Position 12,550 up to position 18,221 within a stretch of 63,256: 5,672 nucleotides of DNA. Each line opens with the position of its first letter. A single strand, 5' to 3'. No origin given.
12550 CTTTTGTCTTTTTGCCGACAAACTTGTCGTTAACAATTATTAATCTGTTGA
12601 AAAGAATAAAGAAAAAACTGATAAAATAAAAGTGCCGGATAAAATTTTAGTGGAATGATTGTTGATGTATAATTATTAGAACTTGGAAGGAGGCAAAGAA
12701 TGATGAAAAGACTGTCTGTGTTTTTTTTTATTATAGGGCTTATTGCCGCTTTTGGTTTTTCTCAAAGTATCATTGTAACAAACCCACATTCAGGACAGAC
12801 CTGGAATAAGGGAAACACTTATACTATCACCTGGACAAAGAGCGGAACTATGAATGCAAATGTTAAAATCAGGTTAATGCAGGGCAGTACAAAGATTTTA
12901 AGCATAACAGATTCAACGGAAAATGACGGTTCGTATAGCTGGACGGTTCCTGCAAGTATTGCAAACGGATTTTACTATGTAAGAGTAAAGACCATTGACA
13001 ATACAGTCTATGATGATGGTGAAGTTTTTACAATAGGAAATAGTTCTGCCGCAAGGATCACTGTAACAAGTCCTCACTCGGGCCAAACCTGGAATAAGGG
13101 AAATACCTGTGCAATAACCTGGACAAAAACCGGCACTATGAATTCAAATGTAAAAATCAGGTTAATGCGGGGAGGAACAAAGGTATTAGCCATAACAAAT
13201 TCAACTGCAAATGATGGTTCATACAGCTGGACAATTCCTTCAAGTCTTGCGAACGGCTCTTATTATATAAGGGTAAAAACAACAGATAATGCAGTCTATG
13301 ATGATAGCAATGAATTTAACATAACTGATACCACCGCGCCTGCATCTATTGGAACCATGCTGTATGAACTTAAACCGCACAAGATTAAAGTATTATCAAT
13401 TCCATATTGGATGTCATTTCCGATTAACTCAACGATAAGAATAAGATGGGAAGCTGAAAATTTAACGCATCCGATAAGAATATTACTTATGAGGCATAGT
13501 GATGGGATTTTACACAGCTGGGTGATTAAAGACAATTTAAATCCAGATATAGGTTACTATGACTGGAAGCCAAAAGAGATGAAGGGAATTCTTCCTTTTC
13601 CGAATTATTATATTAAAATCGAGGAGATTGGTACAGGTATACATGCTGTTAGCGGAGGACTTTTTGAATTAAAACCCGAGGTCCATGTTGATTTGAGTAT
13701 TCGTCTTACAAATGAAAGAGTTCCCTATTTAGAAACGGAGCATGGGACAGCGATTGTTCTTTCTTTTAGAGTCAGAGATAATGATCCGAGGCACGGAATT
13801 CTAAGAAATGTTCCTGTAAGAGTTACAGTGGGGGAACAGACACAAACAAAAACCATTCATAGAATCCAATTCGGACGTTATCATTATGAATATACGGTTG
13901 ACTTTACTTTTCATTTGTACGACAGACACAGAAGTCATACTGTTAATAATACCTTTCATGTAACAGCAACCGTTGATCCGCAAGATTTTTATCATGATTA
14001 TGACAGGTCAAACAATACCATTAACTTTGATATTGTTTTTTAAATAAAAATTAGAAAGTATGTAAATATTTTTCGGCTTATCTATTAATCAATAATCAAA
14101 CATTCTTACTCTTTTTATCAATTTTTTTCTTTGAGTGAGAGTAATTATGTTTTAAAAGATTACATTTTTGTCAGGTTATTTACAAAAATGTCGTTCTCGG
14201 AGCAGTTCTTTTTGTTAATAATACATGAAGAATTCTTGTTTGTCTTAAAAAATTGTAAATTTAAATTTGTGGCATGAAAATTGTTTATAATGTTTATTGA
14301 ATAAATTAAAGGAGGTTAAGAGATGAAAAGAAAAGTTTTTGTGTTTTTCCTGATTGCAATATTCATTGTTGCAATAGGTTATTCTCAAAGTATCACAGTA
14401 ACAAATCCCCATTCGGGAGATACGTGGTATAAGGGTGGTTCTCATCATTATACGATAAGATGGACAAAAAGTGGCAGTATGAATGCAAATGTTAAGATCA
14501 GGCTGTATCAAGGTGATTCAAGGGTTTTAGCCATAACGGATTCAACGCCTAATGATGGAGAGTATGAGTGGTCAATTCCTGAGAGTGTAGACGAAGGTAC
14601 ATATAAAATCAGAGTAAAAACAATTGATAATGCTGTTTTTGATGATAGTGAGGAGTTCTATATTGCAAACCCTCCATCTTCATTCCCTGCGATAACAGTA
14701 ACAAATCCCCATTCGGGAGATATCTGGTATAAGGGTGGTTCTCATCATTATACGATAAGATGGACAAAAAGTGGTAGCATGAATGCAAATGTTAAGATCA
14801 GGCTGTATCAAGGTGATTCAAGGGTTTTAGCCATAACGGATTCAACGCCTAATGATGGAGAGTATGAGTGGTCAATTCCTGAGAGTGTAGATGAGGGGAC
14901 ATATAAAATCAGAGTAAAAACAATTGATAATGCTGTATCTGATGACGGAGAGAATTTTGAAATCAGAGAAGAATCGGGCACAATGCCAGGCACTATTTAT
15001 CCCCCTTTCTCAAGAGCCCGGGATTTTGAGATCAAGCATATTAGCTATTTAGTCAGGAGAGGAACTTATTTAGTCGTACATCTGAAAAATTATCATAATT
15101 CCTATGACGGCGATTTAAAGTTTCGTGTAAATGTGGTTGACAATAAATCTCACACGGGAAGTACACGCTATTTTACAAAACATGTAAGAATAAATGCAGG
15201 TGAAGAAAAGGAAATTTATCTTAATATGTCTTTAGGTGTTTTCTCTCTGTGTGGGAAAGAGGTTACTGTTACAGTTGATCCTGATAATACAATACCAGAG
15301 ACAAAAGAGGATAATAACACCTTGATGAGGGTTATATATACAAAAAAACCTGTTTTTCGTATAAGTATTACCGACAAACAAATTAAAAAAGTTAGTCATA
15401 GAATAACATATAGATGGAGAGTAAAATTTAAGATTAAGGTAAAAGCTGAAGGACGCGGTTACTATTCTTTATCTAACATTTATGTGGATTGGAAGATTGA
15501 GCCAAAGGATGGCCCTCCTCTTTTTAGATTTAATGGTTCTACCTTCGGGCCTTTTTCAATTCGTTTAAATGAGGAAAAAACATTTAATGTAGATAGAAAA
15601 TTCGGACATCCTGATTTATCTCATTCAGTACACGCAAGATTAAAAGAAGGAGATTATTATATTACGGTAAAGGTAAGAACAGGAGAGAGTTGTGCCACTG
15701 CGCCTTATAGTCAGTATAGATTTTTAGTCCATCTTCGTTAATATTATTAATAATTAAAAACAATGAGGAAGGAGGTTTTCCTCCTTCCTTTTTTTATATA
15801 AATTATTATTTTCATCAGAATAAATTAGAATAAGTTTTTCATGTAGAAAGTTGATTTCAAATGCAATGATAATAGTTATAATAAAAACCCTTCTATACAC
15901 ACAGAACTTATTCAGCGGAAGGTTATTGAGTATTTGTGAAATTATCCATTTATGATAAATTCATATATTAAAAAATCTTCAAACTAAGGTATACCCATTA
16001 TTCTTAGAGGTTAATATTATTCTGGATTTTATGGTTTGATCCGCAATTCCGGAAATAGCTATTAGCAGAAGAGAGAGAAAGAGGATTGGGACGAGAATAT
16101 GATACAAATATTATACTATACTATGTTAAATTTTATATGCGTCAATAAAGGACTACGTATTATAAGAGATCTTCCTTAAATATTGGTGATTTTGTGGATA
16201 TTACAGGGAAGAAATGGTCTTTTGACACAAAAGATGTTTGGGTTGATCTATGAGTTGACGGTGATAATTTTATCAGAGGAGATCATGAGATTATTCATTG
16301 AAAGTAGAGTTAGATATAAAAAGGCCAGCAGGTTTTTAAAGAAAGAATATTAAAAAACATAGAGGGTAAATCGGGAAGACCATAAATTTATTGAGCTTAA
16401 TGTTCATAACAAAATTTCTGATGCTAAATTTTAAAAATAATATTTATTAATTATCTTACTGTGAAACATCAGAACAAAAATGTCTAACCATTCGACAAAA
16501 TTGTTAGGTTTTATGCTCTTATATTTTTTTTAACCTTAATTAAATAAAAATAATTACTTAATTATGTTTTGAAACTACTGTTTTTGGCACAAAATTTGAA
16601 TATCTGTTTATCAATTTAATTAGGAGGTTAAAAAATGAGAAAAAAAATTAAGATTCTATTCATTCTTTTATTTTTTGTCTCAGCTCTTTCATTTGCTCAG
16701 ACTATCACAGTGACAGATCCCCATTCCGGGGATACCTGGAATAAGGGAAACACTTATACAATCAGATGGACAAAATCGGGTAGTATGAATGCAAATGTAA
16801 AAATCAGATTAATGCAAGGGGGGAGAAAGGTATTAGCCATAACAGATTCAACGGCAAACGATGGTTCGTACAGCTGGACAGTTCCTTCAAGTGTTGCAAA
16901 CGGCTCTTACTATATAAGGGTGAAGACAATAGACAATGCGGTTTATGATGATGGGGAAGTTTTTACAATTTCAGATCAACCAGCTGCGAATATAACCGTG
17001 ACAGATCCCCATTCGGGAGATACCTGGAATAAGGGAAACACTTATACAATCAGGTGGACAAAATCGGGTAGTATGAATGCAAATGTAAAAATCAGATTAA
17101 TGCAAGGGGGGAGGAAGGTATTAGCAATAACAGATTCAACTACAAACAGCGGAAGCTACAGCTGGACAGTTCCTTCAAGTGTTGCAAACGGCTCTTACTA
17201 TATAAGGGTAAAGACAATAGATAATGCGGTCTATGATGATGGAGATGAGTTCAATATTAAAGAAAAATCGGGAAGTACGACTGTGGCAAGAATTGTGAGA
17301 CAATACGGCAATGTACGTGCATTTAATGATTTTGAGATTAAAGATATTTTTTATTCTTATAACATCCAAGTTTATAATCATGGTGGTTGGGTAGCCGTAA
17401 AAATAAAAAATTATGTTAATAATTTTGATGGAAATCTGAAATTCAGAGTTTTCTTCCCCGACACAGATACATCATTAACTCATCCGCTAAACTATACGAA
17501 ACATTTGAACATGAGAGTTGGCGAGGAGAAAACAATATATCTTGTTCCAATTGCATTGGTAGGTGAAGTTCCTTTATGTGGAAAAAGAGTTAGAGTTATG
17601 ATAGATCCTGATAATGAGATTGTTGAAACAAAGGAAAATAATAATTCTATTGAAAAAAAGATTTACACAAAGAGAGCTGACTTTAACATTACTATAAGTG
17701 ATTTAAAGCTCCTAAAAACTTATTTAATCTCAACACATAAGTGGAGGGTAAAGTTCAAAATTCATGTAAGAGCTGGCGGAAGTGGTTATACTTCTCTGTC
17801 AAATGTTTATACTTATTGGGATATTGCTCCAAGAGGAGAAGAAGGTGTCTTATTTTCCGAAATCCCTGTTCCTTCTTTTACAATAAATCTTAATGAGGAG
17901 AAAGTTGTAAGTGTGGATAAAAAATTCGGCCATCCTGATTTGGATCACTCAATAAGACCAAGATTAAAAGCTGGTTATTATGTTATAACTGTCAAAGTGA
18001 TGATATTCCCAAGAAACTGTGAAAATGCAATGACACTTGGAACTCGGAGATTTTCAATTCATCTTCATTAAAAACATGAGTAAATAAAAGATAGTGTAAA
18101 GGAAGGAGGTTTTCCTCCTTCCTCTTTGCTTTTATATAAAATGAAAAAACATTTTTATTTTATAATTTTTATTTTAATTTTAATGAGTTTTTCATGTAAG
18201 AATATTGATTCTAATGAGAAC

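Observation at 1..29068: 29-kb head-to-tail array of 16 paralogous secreted proteins: a constant Ig-like repeat stalk with swappable tails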

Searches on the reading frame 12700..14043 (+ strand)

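Call 5: search_protein_families(library=pfam, proteins=[window:12700-14043:+], max_evalue=0.01)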
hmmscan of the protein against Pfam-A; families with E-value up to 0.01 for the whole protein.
window:12700-14043:+ (447 aa): 14 families
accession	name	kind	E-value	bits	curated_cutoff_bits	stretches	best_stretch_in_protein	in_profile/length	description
PF10342.15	Kre9_KNH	-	2.6e-30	105.4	24.6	2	124-208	1-94/94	Kre9/KNH-like N-terminal Ig-like domain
PF17957.7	Big_7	-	2.5e-11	44.5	24.1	2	120-192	3-70/70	Bacterial Ig domain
PF14610.12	Psg1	-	7.3e-10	39.4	30.1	2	29-96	30-108/186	Ykl077w/Psg1 (Pma1 Stabilization in Golgi)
PF19077.6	Big_13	-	5.5e-08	33.7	27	1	144-207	34-97/102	Bacterial Ig-like domain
PF20009.4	GEVED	-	1.5e-06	29.3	24.4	0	161-203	20-58/78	GEVED domain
PF03443.20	AA9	-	2.8e-05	24.6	27.8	0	163-192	117-146/207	Auxiliary Activity family 9 (formerly GH61)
PF10648.15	Gmad2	-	0.00015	22.5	25.7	0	120-196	2-81/86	Immunoglobulin-like domain of bacterial spore germination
PF16974.11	NAR2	-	0.00018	21.5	26.6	0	71-117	85-127/142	High-affinity nitrate transporter accessory, Ig-like domain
PF01835.25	MG2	-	0.0002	22.1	32.8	0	162-207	48-95/96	MG2 domain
PF23722.1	Beta-sand_DEX1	-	0.00023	22.1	27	0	150-202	40-90/99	DEX1 beta-sandwich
PF07705.17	CARDB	-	0.0042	17.7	22.7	0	132-207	29-96/101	CARDB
PF09136.16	Glucodextran_B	-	0.0043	17.4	27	0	120-201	3-72/83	Glucodextranase, domain B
PF13927.12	Ig_3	-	0.0045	17.9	30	0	40-79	30-72/78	Immunoglobulin domain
PF14734.12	DUF4469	-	0.0065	16.8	22.6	0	177-196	68-87/101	Domain of unknown function (DUF4469) with IG-like fold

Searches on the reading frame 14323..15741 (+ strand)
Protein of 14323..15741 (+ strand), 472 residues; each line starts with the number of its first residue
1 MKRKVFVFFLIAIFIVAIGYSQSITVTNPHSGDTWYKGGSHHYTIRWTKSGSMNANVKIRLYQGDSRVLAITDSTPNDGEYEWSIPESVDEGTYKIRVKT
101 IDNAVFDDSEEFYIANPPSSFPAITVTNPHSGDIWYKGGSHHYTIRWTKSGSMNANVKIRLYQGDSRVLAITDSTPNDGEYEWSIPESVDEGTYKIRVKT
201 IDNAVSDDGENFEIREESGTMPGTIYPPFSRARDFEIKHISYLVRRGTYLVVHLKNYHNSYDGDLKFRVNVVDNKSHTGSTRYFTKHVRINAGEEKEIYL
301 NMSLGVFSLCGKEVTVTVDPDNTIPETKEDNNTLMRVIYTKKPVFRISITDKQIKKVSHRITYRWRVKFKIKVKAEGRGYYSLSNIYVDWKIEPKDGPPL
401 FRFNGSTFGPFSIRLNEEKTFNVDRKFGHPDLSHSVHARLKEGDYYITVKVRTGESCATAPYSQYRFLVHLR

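Call 5: search_protein_families(library=pfam, proteins=[window:14323-15741:+], max_evalue=0.01)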
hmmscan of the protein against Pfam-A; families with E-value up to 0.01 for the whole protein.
window:14323-15741:+ (472 aa): 14 families
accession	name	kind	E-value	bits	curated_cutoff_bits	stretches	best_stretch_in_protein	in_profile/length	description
PF10342.15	Kre9_KNH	-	6.8e-21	75.3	24.6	2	29-113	2-93/94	Kre9/KNH-like N-terminal Ig-like domain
PF19077.6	Big_13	-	3.7e-08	34.2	27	0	156-207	42-90/102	Bacterial Ig-like domain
PF22898.2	NOMO1-like_1st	-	3.3e-07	30.7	27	0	56-109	14-64/85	BOS complex subunit NOMO1-like, first beta sandwich domain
PF20009.4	GEVED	-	7.1e-07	30.4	24.4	0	166-204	19-57/78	GEVED domain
PF01835.25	MG2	-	1.1e-06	29.3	32.8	0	156-213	35-95/96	MG2 domain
PF07705.17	CARDB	-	6.6e-06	26.7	22.7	1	267-334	38-99/101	CARDB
PF16974.11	NAR2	-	6.9e-05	22.9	26.6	0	173-203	85-115/142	High-affinity nitrate transporter accessory, Ig-like domain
PF14734.12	DUF4469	-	9e-05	22.8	22.6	0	184-200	69-85/101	Domain of unknown function (DUF4469) with IG-like fold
PF07495.19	Y_Y_Y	-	0.0012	19.2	26.6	0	189-204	35-50/65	Y_Y_Y domain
PF15418.12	DUF4625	-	0.0015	19.2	27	0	177-204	91-118/131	Domain of unknown function (DUF4625)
PF05345.18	He_PIG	-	0.0017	19.2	24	0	82-114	62-93/96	Putative Ig domain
PF12604.14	gp37_C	-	0.0038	17.8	22.5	0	26-61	15-50/95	Tail fibre protein gp37 C terminal domain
PF03628.18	PapG_C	-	0.0043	17.4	20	0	143-167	67-91/108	PapG chaperone-binding domain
PF13927.12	Ig_3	-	0.0054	17.6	30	0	38-79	27-69/78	Immunoglobulin domain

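Call 62: find_encoding_contigs(protein=window:14323-15741:+, flank=10000, max_places=4)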
Protein window:14323-15741:+ (472 aa): 2 contigs read that carry it; 2 places shown.
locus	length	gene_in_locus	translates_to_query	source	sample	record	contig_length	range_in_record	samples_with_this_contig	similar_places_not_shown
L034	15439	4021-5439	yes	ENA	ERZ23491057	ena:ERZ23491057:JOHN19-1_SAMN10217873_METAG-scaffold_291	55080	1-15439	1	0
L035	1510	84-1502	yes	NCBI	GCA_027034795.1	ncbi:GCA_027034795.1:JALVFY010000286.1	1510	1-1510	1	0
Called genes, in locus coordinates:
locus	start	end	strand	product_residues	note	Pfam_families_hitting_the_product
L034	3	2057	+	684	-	?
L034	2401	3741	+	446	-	PF10342:Kre9_KNH, PF14610:Psg1 (faint), PF19077:Big_13 (faint), PF20009:GEVED (faint), PF10342:Kre9_KNH, PF17957:Big_7 (weak)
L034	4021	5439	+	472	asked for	PF10342:Kre9_KNH, PF01835:MG2 (faint), PF07705:CARDB (faint), PF19077:Big_13 (faint), PF22898:NOMO1-like_1st (faint), PF14734:DUF4469 (faint), PF20009:GEVED (faint), PF10342:Kre9_KNH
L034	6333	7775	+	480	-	PF10342:Kre9_KNH, PF14610:Psg1 (faint), PF17957:Big_7 (faint), PF19077:Big_13 (faint), PF20009:GEVED (faint), PF10342:Kre9_KNH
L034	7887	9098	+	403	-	-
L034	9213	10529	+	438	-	PF10342:Kre9_KNH, PF14610:Psg1 (faint), PF17957:Big_7 (faint)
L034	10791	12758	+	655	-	PF10342:Kre9_KNH (weak)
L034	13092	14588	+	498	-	PF10342:Kre9_KNH, PF14610:Psg1 (faint), PF17957:Big_7 (weak), PF19077:Big_13 (faint), PF04151:PPC (faint), PF17210:SdrD_B (faint), PF20009:GEVED (faint), PF10342:Kre9_KNH, +1 more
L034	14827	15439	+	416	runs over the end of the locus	PF17957:Big_7 (weak), PF10342:Kre9_KNH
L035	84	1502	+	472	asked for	PF10342:Kre9_KNH, PF01835:MG2 (faint), PF07705:CARDB (faint), PF19077:Big_13 (faint), PF22898:NOMO1-like_1st (faint), PF14734:DUF4469 (faint), PF20009:GEVED (faint), PF10342:Kre9_KNH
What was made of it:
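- A third record carries g14323 (call 62).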

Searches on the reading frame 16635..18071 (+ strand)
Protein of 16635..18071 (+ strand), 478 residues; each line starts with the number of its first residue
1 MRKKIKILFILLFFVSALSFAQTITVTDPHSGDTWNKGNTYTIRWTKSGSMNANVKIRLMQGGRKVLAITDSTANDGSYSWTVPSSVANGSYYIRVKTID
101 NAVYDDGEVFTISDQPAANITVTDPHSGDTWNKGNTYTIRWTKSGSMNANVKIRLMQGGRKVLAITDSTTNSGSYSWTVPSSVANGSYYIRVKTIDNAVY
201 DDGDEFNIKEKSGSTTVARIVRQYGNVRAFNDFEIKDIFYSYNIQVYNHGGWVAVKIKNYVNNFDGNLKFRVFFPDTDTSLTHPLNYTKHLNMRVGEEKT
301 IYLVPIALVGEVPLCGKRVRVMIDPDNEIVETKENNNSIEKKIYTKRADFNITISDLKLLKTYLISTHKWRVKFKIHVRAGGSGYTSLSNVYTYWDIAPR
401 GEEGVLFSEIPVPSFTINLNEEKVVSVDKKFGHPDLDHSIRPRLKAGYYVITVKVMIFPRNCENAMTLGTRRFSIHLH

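Call 5: search_protein_families(library=pfam, proteins=[window:16635-18071:+], max_evalue=0.01)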
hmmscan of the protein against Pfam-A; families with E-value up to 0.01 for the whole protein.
window:16635-18071:+ (478 aa): 12 families
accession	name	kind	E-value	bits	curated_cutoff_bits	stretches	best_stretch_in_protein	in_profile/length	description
PF10342.15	Kre9_KNH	-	2e-26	93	24.6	2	125-207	2-93/94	Kre9/KNH-like N-terminal Ig-like domain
PF17957.7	Big_7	-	7.2e-12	46.2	24.1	2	23-96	2-70/70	Bacterial Ig domain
PF14610.12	Psg1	-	4.1e-09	36.9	30.1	2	29-96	30-108/186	Ykl077w/Psg1 (Pma1 Stabilization in Golgi)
PF19077.6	Big_13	-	2.3e-07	31.6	27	0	50-103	38-88/102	Bacterial Ig-like domain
PF20009.4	GEVED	-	3e-06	28.4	24.4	0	161-198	20-53/78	GEVED domain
PF10648.15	Gmad2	-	3.3e-06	27.7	25.7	0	24-100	2-81/86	Immunoglobulin-like domain of bacterial spore germination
PF01835.25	MG2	-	9.8e-06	26.3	32.8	0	163-203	51-91/96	MG2 domain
PF03443.20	AA9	-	2.5e-05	24.7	27.8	0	69-99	119-149/207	Auxiliary Activity family 9 (formerly GH61)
PF16974.11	NAR2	-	3.7e-05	23.8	26.6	0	70-101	84-115/142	High-affinity nitrate transporter accessory, Ig-like domain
PF07705.17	CARDB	-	0.0027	18.3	22.7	0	318-340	78-100/101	CARDB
PF14734.12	DUF4469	-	0.0062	16.9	22.6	0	177-194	68-85/101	Domain of unknown function (DUF4469) with IG-like fold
PF23722.1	Beta-sand_DEX1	-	0.0099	16.9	27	0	150-206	40-94/99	DEX1 beta-sandwich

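Call 39: search_protein_families(library=ncbifam, proteins=[window:16635-18071:+], max_evalue=0.01)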
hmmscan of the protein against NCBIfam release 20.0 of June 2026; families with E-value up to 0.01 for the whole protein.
window:16635-18071:+ (478 aa): 1 family
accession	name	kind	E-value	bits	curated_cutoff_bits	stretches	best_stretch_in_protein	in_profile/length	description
NF041940.1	choice_anch_X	domain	0.003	17.2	25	1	71-97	11-36/37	choice-of-anchor X domain-containing protein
